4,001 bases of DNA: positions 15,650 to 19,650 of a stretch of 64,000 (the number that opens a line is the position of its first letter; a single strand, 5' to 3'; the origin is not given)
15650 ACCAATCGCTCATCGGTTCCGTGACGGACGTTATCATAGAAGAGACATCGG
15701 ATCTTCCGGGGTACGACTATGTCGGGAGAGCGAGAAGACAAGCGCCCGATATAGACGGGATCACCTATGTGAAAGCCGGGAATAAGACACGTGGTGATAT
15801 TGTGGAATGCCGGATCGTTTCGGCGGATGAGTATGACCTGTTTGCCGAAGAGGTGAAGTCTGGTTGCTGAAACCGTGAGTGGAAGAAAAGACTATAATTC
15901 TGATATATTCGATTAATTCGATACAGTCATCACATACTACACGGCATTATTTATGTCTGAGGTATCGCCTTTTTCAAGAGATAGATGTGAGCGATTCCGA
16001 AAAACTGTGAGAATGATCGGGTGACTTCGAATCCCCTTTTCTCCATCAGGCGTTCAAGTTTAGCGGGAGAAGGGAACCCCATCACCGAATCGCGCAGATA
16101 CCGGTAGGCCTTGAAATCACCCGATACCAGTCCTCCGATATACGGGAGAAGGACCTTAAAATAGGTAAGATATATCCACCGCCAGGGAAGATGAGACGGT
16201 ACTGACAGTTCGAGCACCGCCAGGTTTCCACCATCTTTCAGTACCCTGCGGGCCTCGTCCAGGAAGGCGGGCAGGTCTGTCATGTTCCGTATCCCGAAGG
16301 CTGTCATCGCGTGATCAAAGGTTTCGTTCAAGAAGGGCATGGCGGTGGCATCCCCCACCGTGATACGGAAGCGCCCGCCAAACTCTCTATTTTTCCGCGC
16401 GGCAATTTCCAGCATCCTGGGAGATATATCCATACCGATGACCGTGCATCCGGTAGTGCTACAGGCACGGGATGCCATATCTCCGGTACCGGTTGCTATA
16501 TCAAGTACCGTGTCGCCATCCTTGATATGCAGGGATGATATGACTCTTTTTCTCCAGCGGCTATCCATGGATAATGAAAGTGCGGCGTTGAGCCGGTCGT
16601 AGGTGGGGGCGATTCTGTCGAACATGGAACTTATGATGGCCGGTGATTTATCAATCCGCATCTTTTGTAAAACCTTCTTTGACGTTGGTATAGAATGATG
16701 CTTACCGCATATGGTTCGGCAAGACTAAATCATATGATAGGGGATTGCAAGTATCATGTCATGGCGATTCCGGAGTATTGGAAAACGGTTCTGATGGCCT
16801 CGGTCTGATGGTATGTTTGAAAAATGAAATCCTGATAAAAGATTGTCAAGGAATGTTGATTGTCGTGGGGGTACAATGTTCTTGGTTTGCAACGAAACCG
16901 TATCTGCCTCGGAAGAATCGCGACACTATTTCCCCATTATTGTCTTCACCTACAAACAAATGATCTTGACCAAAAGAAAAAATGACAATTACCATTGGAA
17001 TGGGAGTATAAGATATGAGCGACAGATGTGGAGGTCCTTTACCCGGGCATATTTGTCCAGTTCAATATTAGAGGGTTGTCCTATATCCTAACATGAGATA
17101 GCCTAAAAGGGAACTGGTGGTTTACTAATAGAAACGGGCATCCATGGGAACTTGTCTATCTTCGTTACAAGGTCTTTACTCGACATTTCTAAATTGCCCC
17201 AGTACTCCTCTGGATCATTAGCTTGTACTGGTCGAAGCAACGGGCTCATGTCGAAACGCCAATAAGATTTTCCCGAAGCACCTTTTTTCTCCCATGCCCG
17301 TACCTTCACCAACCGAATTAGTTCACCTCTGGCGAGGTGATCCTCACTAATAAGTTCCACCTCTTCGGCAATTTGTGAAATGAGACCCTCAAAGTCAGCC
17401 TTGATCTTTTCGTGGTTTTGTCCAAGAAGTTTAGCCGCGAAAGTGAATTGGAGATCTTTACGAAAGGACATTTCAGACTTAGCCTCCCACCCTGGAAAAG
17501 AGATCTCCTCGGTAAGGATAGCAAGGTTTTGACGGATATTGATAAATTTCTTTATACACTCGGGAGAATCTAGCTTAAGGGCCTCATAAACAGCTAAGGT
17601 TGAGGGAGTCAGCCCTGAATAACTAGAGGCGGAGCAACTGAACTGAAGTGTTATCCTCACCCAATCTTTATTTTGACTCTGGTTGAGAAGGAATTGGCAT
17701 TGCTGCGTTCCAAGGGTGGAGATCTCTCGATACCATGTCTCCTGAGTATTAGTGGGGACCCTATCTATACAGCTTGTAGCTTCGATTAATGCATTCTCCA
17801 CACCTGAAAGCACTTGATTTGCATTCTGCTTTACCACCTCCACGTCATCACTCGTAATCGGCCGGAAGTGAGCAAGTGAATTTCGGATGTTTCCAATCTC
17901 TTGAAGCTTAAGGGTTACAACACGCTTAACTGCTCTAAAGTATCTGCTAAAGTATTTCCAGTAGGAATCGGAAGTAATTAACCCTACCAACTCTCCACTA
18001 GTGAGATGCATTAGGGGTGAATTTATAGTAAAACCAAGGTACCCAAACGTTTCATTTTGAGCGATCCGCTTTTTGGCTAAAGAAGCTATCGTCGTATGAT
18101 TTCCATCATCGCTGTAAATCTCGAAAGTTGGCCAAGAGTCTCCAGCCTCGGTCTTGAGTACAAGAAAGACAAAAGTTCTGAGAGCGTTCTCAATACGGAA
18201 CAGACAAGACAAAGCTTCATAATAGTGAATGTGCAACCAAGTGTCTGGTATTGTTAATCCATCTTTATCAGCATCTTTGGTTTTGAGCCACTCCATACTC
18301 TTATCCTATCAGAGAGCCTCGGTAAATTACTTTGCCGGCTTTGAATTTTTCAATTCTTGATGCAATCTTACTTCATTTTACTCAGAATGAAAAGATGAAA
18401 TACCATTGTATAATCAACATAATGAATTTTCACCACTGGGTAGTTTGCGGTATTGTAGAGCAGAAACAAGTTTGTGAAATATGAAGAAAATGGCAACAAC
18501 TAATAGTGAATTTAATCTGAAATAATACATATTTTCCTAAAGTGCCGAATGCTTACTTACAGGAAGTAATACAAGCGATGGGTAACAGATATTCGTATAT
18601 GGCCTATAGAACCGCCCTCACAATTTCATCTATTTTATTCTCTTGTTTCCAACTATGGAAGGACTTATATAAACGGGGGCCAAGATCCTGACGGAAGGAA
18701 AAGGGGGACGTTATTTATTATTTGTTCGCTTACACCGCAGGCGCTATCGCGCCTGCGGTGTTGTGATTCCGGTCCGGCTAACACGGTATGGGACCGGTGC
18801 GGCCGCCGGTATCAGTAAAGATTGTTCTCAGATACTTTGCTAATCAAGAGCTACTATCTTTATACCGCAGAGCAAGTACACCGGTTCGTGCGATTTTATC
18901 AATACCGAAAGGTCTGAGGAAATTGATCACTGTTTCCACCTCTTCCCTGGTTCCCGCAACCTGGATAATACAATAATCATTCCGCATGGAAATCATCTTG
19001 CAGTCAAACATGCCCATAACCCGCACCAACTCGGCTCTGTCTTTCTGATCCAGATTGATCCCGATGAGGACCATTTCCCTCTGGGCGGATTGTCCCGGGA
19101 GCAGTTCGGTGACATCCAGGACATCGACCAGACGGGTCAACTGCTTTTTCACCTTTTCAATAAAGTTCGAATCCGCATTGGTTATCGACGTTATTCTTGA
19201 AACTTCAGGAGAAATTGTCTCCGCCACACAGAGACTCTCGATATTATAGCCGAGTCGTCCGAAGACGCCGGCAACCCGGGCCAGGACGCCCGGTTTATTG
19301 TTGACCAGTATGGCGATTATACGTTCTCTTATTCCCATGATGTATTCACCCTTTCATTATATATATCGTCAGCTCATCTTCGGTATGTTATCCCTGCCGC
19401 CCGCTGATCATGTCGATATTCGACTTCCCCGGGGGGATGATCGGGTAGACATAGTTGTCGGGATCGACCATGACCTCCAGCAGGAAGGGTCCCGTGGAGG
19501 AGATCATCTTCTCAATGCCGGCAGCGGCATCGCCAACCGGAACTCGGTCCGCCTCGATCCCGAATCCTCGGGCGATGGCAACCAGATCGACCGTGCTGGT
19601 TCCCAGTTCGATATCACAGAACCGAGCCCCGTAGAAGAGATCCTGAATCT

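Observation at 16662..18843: AT-rich insert between ubiE and ilvN carrying an orphan HEPN (Rx4H) protein with an unknown C-terminal domain: candidate single-gene defence/abortive-infection module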

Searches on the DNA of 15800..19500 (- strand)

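Call 39: search_rna_families(source=window, start=15800, end=19500, threshold=evalue, max_evalue=1)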
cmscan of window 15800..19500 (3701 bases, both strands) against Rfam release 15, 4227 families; matches with E-value up to 1: 0.
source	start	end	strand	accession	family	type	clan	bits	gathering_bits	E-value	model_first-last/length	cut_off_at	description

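Call 102: search_with_rna_model(model_id=R1, sources=[L033, L035, L047, L017, L151, L152, L036, L005, L007, L010, L012, L013, L014, L016, L018, L019, L020, L021, L022, L023, L024, L025, L026, L027, L028, L029, L030, L031, L032, L034, L037, L038, L039, L040, L041, L042, L043, L044, L045, L046, L048, L049, L050, L051, L052, L053, L054, L055, L056, L057, L058, L059, L060, L061, L062, L063, L064, L153, window], max_evalue=1)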
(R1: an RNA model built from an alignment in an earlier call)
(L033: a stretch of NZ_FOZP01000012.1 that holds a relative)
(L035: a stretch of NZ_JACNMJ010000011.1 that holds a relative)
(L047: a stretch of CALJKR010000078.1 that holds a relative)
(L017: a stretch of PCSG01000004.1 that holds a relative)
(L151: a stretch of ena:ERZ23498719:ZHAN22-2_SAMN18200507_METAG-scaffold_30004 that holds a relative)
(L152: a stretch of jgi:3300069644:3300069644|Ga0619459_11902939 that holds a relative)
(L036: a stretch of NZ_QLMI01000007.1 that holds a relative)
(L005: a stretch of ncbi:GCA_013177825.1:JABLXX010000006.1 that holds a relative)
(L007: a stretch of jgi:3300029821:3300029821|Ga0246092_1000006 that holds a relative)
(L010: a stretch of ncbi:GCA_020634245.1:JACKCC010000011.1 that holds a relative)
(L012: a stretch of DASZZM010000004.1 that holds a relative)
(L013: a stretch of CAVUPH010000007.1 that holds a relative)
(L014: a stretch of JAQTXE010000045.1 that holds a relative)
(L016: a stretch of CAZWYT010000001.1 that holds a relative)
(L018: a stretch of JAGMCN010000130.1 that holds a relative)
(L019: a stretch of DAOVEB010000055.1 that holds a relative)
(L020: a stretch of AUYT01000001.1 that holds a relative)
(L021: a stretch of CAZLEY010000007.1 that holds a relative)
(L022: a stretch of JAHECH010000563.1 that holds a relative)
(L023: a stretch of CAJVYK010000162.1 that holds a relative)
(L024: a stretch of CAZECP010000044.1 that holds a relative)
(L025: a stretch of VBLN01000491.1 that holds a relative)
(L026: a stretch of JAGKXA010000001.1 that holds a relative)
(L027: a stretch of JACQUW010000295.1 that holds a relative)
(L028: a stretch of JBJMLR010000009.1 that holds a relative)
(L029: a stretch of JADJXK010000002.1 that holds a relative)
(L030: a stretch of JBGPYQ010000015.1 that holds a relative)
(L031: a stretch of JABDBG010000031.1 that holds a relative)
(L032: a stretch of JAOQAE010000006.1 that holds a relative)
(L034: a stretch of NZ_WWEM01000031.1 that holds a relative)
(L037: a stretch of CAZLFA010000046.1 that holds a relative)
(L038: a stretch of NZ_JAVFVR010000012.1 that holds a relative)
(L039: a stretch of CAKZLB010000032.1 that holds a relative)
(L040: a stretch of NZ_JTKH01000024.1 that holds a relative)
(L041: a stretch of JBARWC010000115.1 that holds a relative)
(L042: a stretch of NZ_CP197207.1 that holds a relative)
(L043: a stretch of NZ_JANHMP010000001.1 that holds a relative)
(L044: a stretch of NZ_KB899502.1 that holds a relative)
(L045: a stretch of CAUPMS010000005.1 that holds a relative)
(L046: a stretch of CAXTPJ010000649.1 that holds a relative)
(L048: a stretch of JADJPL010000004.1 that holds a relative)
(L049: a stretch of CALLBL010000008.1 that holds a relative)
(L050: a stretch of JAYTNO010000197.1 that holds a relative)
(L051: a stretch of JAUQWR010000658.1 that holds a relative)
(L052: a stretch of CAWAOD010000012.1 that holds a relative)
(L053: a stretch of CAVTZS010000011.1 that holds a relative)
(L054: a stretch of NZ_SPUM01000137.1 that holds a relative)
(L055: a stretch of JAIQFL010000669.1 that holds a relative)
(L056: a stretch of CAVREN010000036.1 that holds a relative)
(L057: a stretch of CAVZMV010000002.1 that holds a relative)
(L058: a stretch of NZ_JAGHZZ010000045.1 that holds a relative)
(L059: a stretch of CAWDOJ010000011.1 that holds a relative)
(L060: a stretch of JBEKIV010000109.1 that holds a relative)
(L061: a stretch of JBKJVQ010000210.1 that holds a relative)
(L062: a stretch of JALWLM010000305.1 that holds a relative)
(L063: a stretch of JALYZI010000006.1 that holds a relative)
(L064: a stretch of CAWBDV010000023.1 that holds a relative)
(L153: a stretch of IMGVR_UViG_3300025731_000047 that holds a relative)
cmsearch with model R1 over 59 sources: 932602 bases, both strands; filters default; matches with E-value up to 1: 15.
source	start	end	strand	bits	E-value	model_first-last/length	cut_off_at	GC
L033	9728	9866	+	48.6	2.3e-07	1-72/72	no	0.43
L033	11066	11206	+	45.7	1e-06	1-72/72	no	0.34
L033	18047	18189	+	38.9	3.5e-05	1-72/72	no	0.36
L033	7271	7411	+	30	0.0034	1-72/72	no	0.33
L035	13834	13977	+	29.9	0.0036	1-72/72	no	0.38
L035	7009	7149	+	29.9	0.0037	1-72/72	no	0.4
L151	3150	3226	+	28.6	0.0071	1-72/72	no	0.66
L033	5693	5833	+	26.8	0.018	1-72/72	no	0.44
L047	6916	7060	+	26.6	0.02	1-72/72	no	0.45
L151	1830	1914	+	25.3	0.038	1-72/72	no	0.53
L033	17215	17356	+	24.3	0.066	1-72/72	no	0.38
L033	8948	9088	+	23.6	0.096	1-72/72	no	0.25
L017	3206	3301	+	23.4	0.1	1-72/72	no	0.61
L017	4512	4581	+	23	0.13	1-72/72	no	0.44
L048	5058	5134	+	22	0.22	1-72/72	no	0.51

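Call 103: search_with_rna_model(model_id=R1, source=window, start=16500, end=19000, filters=off, max_evalue=10, show_alignments=3)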
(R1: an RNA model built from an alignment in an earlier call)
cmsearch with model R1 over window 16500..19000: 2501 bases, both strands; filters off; matches with E-value up to 10: 3.
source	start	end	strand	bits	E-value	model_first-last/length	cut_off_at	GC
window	18412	18463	-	5.3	3.2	1-72/72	no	0.38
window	18530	18573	+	3.9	6.6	16-59/72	no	0.34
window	18403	18482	+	3.7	7.6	1-72/72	no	0.34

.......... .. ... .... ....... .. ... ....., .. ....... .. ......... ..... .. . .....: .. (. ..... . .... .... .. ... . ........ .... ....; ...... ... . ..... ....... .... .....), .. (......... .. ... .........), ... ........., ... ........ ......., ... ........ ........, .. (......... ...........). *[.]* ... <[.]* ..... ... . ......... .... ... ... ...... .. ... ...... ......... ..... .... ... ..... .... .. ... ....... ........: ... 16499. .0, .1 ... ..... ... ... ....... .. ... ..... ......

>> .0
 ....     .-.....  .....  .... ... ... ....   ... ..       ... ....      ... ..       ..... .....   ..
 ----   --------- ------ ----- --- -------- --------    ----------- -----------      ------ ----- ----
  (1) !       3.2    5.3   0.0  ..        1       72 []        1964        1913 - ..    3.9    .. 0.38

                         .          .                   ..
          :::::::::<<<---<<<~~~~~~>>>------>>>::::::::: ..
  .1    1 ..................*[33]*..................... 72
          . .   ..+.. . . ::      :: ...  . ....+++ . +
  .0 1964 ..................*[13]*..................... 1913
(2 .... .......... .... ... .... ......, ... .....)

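Call 111: search_with_rna_model(model_id=R1, sources=[L033, L035, L047, L017, L151, L152, L036, L048], max_evalue=0.5, make_alignment=true)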
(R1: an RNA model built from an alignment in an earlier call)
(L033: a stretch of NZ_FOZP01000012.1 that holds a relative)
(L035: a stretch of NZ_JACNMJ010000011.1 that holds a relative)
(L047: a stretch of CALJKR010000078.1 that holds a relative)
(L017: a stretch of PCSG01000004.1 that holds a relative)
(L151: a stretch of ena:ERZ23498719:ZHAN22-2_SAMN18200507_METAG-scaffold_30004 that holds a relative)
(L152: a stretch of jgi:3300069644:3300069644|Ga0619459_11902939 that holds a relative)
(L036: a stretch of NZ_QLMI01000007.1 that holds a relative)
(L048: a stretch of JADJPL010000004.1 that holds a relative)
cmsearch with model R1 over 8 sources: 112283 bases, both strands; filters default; matches with E-value up to 0.5: 18.
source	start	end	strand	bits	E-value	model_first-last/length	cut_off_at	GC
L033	9728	9866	+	48.6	2.8e-08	1-72/72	no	0.43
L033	11066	11206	+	45.7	1.3e-07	1-72/72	no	0.34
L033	18047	18189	+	38.9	4.2e-06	1-72/72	no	0.36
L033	7271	7411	+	30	0.00041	1-72/72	no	0.33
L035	13834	13977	+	29.9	0.00044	1-72/72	no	0.38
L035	7009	7149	+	29.9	0.00044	1-72/72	no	0.4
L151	3150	3226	+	28.6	0.00086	1-72/72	no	0.66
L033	5693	5833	+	26.8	0.0022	1-72/72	no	0.44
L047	6916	7060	+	26.6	0.0024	1-72/72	no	0.45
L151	1830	1914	+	25.3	0.0046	1-72/72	no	0.53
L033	17215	17356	+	24.3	0.0079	1-72/72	no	0.38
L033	8948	9088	+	23.6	0.012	1-72/72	no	0.25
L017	3206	3301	+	23.4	0.013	1-72/72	no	0.61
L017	4512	4581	+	23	0.016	1-72/72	no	0.44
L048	5058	5134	+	22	0.026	1-72/72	no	0.51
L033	20212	20354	+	18.3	0.18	1-72/72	no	0.43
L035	5954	6027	+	17.2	0.31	1-72/72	no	0.31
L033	14969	15110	+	16.6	0.43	1-72/72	no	0.24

Alignment A7: 18 matches aligned to the model, 154 columns, each read 5' to 3' on its own strand. Consensus structure (alignment columns), stored with it:
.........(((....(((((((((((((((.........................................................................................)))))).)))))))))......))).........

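Call 112: build_rna_model(alignment_id=A7)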
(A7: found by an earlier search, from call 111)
Model R2 built from alignment A7 (18 sequences, 154 columns); structure: stored with the alignment.
model positions 141; base pairs 18; branch points 0; effective number of sequences 18; information 0.396 bits per position. Calibrated on 0.2 Mb of random sequence (short: E-values are rough).
structure used (alignment columns):
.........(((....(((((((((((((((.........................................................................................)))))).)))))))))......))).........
